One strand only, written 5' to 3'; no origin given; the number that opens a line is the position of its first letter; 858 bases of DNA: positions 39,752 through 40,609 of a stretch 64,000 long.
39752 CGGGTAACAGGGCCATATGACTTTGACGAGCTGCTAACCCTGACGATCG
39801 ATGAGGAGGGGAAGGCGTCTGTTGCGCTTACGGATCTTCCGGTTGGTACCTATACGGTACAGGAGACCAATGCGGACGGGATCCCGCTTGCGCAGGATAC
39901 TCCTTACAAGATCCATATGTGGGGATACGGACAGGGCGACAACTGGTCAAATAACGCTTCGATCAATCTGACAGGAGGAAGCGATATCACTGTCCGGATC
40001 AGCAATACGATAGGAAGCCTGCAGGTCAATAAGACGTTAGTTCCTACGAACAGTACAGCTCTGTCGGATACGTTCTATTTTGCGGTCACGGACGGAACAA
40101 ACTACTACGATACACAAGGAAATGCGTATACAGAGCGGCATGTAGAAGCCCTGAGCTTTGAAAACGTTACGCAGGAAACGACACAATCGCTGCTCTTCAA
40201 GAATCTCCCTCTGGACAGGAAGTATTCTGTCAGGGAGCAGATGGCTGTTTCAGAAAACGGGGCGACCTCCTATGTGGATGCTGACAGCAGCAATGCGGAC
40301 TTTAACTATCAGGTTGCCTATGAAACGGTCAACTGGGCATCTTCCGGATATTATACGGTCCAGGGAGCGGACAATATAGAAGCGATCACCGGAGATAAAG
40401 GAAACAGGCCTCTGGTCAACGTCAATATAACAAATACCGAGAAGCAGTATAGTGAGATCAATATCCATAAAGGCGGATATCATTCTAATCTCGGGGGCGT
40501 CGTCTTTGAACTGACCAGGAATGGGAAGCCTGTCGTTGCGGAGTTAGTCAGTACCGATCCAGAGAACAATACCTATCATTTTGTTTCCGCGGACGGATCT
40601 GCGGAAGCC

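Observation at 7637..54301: Tandem pair of ~6.7-kaa paralogous adhesin genes with conserved ends and diverged cores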

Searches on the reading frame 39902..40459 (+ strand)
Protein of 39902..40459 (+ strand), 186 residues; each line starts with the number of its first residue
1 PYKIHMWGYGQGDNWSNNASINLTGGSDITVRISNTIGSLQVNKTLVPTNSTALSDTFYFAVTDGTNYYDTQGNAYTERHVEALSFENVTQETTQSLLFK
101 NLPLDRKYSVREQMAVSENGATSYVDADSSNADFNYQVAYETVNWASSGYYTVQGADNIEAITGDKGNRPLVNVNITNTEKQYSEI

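Call 12: search_protein_families(library=ncbifam, proteins=[window:39902-40459:+], max_evalue=0.01)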
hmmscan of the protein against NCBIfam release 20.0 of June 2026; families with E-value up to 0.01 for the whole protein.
window:39902-40459:+ (186 aa): 0 families

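Call 13: search_protein_families(library=pfam, proteins=[window:39902-40459:+], max_evalue=1)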
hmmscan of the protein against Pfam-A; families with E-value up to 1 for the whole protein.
window:39902-40459:+ (186 aa): 3 families
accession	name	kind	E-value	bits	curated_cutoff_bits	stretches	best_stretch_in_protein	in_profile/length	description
PF24547.1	DUF7601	-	0.0062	17.5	27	1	38-128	1-93/116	Domain of unknown function (DUF7601)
PF19407.5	DUF5979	-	0.21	12.7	25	1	41-178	2-101/104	Domain of unknown function (DUF5979)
PF18370.7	RGI_lyase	-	0.86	10.4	27.8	0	62-88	49-75/86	Rhamnogalacturonan I lyases beta-sheet domain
